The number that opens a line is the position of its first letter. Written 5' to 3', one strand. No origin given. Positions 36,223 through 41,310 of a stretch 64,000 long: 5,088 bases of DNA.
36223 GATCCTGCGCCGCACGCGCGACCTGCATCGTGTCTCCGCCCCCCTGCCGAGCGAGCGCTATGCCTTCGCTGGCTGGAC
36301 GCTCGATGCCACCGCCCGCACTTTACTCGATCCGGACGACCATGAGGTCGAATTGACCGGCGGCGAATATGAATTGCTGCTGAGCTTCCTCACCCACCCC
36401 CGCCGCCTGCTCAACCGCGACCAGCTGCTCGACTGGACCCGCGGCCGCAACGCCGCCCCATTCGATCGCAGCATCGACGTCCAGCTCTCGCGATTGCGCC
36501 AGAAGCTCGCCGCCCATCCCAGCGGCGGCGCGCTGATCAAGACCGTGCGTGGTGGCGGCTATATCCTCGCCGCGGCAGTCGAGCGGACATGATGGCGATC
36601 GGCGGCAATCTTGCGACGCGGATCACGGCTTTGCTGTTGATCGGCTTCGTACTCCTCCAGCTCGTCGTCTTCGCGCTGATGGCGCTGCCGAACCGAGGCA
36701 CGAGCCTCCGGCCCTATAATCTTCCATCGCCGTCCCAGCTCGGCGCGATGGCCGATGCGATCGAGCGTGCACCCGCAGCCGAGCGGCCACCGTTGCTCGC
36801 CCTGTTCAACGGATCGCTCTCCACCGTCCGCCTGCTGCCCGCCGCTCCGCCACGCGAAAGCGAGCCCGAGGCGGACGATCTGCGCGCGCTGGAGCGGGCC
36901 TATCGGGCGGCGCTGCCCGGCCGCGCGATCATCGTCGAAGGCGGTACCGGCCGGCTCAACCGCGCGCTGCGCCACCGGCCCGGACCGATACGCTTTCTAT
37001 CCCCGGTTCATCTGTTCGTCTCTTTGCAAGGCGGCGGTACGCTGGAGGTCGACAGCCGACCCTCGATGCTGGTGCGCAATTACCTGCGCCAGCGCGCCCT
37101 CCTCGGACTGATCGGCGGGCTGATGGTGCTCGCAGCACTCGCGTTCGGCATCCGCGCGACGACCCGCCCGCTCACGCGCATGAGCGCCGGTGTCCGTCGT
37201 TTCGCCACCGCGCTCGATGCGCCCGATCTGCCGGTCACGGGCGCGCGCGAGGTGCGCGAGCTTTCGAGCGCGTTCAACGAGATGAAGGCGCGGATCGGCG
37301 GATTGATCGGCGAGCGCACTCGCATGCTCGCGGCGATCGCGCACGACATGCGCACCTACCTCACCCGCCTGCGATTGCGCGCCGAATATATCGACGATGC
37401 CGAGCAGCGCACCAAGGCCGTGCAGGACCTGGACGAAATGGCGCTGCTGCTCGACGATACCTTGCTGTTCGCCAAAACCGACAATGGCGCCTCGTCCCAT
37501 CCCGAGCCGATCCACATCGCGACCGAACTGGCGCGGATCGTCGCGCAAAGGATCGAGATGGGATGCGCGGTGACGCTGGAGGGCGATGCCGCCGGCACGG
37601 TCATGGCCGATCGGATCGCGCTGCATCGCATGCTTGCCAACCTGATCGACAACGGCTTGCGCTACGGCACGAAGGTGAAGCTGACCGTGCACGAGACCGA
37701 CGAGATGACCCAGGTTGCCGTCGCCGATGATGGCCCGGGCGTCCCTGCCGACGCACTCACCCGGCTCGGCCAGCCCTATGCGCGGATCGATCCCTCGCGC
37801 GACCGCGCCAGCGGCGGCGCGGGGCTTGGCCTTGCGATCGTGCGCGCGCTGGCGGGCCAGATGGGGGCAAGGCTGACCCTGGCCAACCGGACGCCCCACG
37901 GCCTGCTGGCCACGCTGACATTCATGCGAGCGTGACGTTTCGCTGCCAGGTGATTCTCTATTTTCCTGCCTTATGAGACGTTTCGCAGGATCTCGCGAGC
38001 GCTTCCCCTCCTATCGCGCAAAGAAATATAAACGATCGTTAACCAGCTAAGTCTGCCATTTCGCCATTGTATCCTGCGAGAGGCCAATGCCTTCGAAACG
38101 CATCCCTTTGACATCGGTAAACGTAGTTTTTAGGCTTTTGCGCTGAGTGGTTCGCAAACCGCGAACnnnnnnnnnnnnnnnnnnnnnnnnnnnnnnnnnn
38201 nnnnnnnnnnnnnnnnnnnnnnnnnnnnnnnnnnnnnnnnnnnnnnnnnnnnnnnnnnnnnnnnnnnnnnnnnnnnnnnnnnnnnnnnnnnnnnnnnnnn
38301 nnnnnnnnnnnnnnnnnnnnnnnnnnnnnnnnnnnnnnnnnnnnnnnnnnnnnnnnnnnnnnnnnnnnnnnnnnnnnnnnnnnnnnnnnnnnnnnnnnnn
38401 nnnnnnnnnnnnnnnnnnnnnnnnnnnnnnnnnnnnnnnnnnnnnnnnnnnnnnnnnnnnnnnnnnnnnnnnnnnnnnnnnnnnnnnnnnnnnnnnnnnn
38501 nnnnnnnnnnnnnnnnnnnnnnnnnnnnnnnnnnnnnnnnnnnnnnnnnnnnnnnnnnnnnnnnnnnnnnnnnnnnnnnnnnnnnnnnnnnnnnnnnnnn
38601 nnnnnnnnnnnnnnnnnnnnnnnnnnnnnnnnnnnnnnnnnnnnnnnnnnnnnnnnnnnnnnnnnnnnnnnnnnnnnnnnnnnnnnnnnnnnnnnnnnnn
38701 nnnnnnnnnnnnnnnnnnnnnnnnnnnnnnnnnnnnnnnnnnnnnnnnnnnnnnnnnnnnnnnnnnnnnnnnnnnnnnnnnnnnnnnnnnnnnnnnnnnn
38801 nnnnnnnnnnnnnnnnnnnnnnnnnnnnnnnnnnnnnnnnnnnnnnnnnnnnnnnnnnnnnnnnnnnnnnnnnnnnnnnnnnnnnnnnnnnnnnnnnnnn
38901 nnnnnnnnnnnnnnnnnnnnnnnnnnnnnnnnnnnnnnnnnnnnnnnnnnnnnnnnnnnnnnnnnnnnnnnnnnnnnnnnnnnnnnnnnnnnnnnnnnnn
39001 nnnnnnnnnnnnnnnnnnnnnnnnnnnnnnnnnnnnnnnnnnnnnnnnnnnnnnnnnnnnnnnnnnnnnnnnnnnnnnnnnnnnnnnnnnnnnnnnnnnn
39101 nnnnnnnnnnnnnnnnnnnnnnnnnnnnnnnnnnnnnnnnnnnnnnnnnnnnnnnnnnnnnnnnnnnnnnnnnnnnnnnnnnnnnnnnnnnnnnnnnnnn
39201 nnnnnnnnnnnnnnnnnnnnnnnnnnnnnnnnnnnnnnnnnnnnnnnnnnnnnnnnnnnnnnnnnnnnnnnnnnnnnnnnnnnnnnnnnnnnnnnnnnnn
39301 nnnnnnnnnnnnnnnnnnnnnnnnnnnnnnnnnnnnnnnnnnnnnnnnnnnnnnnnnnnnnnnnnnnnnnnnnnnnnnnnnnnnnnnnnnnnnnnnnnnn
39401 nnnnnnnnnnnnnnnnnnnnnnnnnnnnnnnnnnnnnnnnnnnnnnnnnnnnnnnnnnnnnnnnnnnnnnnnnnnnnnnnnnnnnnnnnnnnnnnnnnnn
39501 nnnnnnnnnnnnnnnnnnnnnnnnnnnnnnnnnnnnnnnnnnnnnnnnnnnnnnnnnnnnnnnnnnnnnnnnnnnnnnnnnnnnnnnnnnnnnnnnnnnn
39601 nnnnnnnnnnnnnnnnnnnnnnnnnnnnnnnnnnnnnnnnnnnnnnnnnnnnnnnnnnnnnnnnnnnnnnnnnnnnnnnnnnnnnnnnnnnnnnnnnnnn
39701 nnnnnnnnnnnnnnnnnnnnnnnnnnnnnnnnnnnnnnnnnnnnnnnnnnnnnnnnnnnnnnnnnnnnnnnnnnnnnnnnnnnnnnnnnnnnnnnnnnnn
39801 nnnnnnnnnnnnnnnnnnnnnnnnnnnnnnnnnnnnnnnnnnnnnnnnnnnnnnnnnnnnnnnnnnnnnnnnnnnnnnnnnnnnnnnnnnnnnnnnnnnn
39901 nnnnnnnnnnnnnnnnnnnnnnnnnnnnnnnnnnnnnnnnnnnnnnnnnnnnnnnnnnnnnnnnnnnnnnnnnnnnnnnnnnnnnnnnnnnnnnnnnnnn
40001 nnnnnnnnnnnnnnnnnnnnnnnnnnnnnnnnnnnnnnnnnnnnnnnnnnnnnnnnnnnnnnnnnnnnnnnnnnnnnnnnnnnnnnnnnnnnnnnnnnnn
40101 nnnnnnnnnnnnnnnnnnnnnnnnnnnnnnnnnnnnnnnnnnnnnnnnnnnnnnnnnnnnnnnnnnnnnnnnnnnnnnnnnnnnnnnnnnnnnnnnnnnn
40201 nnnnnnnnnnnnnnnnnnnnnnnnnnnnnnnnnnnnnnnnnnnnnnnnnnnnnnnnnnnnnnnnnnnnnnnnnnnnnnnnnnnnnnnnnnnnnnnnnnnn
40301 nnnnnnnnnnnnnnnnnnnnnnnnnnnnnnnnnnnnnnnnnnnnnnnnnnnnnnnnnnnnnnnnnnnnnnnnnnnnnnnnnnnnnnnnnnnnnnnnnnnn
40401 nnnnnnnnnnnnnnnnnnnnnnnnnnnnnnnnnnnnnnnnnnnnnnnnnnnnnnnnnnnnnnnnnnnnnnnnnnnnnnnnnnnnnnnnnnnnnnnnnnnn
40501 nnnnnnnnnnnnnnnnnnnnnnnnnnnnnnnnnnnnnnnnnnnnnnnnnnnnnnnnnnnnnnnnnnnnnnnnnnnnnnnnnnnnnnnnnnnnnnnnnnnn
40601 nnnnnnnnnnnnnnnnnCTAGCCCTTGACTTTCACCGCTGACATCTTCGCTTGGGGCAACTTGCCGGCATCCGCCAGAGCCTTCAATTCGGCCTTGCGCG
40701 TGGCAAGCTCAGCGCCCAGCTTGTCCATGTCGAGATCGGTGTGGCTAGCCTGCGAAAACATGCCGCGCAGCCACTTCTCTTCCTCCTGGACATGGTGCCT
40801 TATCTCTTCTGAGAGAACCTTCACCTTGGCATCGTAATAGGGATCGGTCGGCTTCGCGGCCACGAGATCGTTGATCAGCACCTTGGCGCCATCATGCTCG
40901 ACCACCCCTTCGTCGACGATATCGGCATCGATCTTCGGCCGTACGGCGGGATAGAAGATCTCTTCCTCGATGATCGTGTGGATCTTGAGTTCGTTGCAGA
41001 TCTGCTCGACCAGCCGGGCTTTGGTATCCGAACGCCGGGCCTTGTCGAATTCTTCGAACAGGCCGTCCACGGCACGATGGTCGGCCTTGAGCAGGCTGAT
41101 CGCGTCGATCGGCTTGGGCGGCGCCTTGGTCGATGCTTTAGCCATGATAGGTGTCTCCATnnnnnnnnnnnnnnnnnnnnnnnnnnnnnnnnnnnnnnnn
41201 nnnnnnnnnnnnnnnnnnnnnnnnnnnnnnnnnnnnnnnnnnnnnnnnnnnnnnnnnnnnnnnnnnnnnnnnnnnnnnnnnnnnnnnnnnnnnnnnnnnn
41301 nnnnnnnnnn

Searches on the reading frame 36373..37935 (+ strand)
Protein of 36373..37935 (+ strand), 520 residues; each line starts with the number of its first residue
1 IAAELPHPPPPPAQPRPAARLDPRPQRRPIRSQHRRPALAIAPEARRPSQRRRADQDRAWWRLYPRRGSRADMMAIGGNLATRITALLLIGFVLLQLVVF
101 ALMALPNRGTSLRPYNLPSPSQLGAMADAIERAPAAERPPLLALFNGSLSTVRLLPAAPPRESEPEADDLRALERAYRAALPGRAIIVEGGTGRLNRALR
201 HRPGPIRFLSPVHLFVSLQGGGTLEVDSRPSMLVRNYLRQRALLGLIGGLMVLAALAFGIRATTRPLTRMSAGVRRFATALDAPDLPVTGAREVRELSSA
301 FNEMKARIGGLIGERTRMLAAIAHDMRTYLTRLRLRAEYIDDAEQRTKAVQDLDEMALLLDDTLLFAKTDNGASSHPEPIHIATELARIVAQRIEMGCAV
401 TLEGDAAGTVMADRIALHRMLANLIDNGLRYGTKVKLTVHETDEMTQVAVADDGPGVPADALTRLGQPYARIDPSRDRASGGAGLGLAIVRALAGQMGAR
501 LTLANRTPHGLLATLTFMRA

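Call 8: search_protein_families(library=pfam, proteins=[window:36373-37935:+], max_evalue=0.001)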
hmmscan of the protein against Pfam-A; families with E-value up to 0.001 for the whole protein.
window:36373-37935:+ (520 aa): 4 families
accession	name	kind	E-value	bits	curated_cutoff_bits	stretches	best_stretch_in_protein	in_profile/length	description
PF02518.31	HATPase_c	-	2.3e-20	73.5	26.4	1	413-516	2-106/111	Histidine kinase-, DNA gyrase B-, and HSP90-like ATPase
PF00672.30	HAMP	-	8.7e-10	39.2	25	1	260-308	3-51/53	HAMP domain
PF00512.31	HisKA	-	2.6e-06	27.8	26.9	1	315-372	2-66/66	His Kinase A (phospho-acceptor) domain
PF13581.12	HATPase_c_2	-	0.00056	20.4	27.4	0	414-494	33-109/127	Histidine kinase-like ATPase domain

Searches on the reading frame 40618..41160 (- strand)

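Call 78: search_protein_families(library=pfam, proteins=[window:40618-41160:-], max_evalue=0.001)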
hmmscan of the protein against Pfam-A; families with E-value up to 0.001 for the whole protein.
window:40618-41160:- (180 aa): 1 family
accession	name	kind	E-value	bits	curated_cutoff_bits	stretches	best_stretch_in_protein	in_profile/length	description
PF01814.28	Hemerythrin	-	8.1e-13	49.4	25.3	1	20-131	2-123/127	Hemerythrin HHE cation binding domain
